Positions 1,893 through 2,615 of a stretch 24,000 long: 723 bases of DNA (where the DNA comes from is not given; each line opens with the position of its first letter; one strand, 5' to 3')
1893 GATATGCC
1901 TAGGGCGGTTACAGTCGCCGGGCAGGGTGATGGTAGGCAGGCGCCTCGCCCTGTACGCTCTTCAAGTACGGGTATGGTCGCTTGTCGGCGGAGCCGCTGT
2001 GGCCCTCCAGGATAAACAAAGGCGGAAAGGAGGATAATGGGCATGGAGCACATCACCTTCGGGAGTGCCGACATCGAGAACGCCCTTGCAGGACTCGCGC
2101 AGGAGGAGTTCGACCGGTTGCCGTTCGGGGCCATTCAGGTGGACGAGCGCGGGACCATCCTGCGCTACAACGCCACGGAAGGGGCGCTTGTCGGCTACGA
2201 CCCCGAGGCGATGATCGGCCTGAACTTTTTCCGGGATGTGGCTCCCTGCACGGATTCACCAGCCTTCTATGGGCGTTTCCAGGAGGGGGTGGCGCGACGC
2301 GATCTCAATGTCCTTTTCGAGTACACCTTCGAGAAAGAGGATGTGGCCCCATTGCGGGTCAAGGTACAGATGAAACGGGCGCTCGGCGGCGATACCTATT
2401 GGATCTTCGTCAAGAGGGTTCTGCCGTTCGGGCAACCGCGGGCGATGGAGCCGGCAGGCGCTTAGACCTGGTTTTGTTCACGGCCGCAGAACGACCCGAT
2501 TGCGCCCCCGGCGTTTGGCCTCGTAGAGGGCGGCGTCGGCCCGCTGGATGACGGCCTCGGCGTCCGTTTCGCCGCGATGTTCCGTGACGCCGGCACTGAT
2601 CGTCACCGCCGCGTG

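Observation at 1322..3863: Stand-alone photoactive yellow protein sandwiched between c-di-GMP genes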

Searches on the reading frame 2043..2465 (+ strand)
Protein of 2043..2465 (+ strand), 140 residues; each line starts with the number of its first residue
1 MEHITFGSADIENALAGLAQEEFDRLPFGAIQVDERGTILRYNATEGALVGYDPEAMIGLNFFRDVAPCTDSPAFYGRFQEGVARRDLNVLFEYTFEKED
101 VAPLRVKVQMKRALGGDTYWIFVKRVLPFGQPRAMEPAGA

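Call 3: search_protein_families(library=pfam, proteins=[window:2043-2465:+], max_evalue=0.01)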
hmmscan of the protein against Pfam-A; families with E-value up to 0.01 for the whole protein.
window:2043-2465:+ (140 aa): 3 families
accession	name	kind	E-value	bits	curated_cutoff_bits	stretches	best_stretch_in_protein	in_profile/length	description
PF00989.32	PAS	-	7.6e-10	39.2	22.6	1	24-122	8-108/113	PAS fold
PF08448.16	PAS_4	-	6.2e-07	30.1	23.1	1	23-73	1-50/110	PAS fold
PF13426.13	PAS_9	-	0.0015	19.3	27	1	31-112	5-83/103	PAS domain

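Call 6: search_protein_families(library=ncbifam, proteins=[window:2043-2465:+], max_evalue=0.001)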
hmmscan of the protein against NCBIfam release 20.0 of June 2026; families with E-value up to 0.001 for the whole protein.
window:2043-2465:+ (140 aa): 2 families
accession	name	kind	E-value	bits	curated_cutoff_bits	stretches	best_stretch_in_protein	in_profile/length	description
TIGR02373.1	photo_yellow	equivalog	5e-49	165.5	143.05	1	2-126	1-124/124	photoactive yellow protein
TIGR00229.1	sensory_box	domain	4.7e-05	23.5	22.9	1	23-123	11-112/126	PAS domain S-box protein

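Call 28: find_homologous_proteins(query=window:2043-2465:+, max_evalue=1e-10)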
Query window:2043-2465:+ (140 aa): 946 proteins with E <= 1e-10 among 1093 candidates; the best 120 are listed.
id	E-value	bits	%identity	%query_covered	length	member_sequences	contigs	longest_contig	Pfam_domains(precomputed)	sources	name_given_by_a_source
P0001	8.4e-88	309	99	100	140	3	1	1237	PF08448.17,PF00989.32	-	-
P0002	9.9e-58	212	72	96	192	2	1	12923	PF08448.17,PF00989.32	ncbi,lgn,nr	ncbi:photoactive yellow protein [Halorhodospira neutriphila]|nr:photoactive yellow protein [Halorhod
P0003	1.1e-55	205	71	90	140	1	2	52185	PF08448.17,PF00989.32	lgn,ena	-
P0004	1.3e-54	202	66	100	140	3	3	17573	PF08448.17,PF00989.32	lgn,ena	-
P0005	1.1e-46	176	66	90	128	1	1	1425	PF08448.17,PF00989.32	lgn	-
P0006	4.2e-45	171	65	88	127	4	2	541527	PF00989.32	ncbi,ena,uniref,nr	ncbi:hypothetical protein GCM10011497_19090 [Elstera cyanobacteriorum]|uniref:Photoactive yellow pro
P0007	7.1e-45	170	61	90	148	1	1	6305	PF00989.32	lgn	-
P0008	2.2e-44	169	62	90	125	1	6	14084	PF00989.32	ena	-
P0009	2.6e-44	168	61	90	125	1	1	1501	PF00989.32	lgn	-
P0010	3.8e-44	168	60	92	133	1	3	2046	PF08448.17,PF00989.32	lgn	-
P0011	2.4e-43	165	59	92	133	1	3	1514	PF08448.17,PF00989.32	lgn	-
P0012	2.3e-42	162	60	89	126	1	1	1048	PF08448.17,PF00989.32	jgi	jgi:photoactive yellow protein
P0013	3.0e-42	162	59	89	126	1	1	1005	PF08448.17,PF00989.32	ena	-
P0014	3.6e-42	162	57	90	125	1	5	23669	PF00989.32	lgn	-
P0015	4.5e-42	161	59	90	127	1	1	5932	PF00989.32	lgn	-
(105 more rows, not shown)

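Call 29: find_encoding_contigs(protein=P0003, flank=8000, max_places=4)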
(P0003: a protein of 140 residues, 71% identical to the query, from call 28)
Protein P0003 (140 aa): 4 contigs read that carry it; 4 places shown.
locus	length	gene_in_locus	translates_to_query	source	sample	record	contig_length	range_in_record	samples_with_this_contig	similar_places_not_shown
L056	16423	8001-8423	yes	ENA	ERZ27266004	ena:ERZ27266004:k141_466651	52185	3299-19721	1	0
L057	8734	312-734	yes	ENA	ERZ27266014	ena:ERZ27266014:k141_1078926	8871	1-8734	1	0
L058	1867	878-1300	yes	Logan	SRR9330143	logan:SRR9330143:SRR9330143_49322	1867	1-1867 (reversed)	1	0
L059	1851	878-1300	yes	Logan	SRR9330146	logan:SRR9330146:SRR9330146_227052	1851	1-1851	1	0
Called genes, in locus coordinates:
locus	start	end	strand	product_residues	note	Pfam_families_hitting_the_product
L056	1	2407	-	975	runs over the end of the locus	PF01339:CheB_methylest, PF03705:CheR_N, PF01739:CheR, PF00989:PAS (faint), PF08448:PAS_4 (faint), PF08614:ATG16, PF13596:PAS_10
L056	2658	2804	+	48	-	PF00563:EAL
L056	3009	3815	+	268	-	PF00106:adh_short, PF01370:Epimerase (weak), PF08659:KR, PF13561:adh_short_C2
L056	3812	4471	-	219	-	-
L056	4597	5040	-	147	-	PF02639:DUF188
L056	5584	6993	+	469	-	PF00749:tRNA-synt_1c, PF19269:Anticodon_2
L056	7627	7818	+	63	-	-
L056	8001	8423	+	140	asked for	PF00989:PAS, PF08448:PAS_4 (weak)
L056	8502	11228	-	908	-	PF00311:PEPcase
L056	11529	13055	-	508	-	PF03796:DnaB_C (faint), PF05625:PAXNEB (faint), PF06745:ATPase, PF13481:AAA_25 (weak), PF23442:DUF7125 (faint), PF14417:MEDS (faint), PF06745:ATPase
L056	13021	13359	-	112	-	PF07689:KaiB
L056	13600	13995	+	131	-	PF04134:DCC1-like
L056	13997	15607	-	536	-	PF13667:ThiC-associated, PF01964:ThiC_Rad_SAM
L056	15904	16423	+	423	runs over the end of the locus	PF13660:DUF4147, PF05161:MOFRL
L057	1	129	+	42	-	?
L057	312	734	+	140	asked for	PF00989:PAS, PF08448:PAS_4 (weak)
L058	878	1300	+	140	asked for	PF00989:PAS, PF08448:PAS_4 (weak)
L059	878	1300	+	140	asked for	PF00989:PAS, PF08448:PAS_4 (weak)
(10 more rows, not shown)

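Call 30: find_encoding_contigs(protein=P0004, flank=8000, max_places=4)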
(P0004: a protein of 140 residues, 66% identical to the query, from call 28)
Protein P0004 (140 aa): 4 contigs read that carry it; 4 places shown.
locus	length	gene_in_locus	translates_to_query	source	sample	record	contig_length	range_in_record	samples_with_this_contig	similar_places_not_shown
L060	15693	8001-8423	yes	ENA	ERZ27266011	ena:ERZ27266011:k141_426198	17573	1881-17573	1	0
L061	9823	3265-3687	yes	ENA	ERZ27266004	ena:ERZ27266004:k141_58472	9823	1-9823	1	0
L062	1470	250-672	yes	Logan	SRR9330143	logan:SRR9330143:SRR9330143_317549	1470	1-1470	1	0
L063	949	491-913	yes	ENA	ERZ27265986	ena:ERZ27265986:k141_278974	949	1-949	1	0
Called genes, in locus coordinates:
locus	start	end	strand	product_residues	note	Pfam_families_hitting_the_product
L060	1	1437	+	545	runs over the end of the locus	PF00989:PAS (faint), PF08448:PAS_4 (faint), PF13426:PAS_9 (faint), PF08447:PAS_3, PF00990:GGDEF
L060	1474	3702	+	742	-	PF23139:OB_YrrC, PF14520:HHH_5, PF14490:HHH_RecD2, PF13086:AAA_11 (faint), PF13245:AAA_19, PF13604:AAA_30, PF18335:SH3_13, PF13538:UvrD_C_2, +1 more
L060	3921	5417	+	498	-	PF00989:PAS (weak), PF13188:PAS_8 (faint), PF08448:PAS_4 (weak), PF00990:GGDEF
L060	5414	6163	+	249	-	PF00563:EAL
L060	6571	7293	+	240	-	PF08447:PAS_3, PF00015:MCPsignal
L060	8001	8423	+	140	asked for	PF00989:PAS, PF08448:PAS_4 (faint)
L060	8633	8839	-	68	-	-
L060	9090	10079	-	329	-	-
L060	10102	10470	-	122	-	PF13560:HTH_31, PF01381:HTH_3 (weak), PF12844:HTH_19 (weak)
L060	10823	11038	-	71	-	-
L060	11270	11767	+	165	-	-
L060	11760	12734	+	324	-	PF01145:Band_7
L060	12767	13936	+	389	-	PF03747:ADP_ribosyl_GH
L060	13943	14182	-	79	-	-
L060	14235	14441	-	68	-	-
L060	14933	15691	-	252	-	?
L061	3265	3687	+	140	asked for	PF00989:PAS, PF08448:PAS_4 (faint)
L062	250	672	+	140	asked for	PF00989:PAS, PF08448:PAS_4 (faint)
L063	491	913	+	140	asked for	PF00989:PAS, PF08448:PAS_4 (faint)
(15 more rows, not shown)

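Call 45: search_protein_families(library=pfam, proteins=[L060:6571-7293:+, L060:3921-5417:+], max_evalue=0.001)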
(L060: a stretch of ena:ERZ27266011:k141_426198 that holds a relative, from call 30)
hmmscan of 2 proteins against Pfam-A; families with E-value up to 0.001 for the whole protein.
L060:6571-7293:+ (240 aa): 2 families
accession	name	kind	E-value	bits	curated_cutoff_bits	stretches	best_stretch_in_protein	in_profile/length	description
PF08447.18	PAS_3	-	2.5e-18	66.6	25.6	1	43-128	4-88/89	PAS fold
PF00015.26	MCPsignal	-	6.8e-18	65.5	34.6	1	162-231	42-111/172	Methyl-accepting chemotaxis protein (MCP) signalling domain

L060:3921-5417:+ (498 aa): 5 families
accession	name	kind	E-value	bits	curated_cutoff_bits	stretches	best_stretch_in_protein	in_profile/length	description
PF00990.26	GGDEF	-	2e-23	83.4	23.8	1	324-438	2-118/161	Diguanylate cyclase, GGDEF domain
PF08448.16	PAS_4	-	5.3e-12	46.4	23.1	1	79-195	1-108/110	PAS fold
PF00989.32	PAS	-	3.5e-08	33.9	22.6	1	75-173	3-95/113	PAS fold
PF13188.13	PAS_8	-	7.5e-07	29.3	21.8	1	75-129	3-57/65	PAS domain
PF13426.13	PAS_9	-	0.00093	19.9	27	0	84-146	2-59/103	PAS domain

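Call 48: find_encoding_contigs(protein=P0001, flank=8000, max_places=6)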
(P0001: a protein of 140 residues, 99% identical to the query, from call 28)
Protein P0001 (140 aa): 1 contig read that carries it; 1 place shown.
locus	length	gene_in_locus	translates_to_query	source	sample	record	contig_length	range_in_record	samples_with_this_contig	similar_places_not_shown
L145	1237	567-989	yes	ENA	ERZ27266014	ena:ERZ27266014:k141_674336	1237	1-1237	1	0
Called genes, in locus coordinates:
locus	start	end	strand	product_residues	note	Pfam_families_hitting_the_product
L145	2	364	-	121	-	?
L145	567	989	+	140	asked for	PF00989:PAS, PF08448:PAS_4 (weak)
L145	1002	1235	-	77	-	?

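Call 52: search_solved_structures(query=window:2043-2465:+, show_alignments=1, max_evalue=0.00001)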
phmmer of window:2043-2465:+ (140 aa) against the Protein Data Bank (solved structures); distinct sequences matched with E-value up to 0.00001: 33.
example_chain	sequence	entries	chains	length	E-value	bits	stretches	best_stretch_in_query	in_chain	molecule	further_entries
1f98_A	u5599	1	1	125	1.7e-49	170.6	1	1-126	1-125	PHOTOACTIVE YELLOW PROTEIN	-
2i9v_A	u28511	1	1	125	2.2e-49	170.3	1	1-126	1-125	Photoactive yellow protein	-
2d02_A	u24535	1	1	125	4.6e-49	169.2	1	1-126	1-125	Photoactive yellow protein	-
1kou_A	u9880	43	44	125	6.3e-49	168.8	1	1-126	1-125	PHOTOACTIVE YELLOW PROTEIN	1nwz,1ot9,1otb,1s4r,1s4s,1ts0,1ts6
6umy_A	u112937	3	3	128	6.9e-49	168.6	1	1-126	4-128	Photoactive yellow protein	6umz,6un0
2kx6_A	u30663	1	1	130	7.4e-49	168.5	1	1-126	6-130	Photoactive yellow protein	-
1ot6_A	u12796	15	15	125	1.7e-48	167.4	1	1-126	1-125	Photoactive yellow protein | photoactive yellow protein, PYP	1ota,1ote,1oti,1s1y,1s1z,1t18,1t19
8e03_A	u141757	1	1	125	1.9e-48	167.2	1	1-126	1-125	Photoactive yellow protein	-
1f9i_A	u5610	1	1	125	2.3e-48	166.9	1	1-126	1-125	PHOTOACTIVE YELLOW PROTEIN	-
1otd_A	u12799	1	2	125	3.2e-48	166.5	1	1-126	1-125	Photoactive yellow protein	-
8e02_A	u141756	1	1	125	3.5e-48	166.4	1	1-126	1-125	Photoactive yellow protein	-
1gsv_A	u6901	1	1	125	4.5e-48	166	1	1-126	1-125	PHOTOACTIVE YELLOW PROTEIN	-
1gsw_A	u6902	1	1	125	4.5e-48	166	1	1-126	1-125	PHOTOACTIVE YELLOW PROTEIN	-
8e09_A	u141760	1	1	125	5.4e-48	165.8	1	1-126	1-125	Photoactive yellow protein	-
7sjj_A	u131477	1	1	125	6.7e-48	165.4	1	1-126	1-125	Photoactive yellow protein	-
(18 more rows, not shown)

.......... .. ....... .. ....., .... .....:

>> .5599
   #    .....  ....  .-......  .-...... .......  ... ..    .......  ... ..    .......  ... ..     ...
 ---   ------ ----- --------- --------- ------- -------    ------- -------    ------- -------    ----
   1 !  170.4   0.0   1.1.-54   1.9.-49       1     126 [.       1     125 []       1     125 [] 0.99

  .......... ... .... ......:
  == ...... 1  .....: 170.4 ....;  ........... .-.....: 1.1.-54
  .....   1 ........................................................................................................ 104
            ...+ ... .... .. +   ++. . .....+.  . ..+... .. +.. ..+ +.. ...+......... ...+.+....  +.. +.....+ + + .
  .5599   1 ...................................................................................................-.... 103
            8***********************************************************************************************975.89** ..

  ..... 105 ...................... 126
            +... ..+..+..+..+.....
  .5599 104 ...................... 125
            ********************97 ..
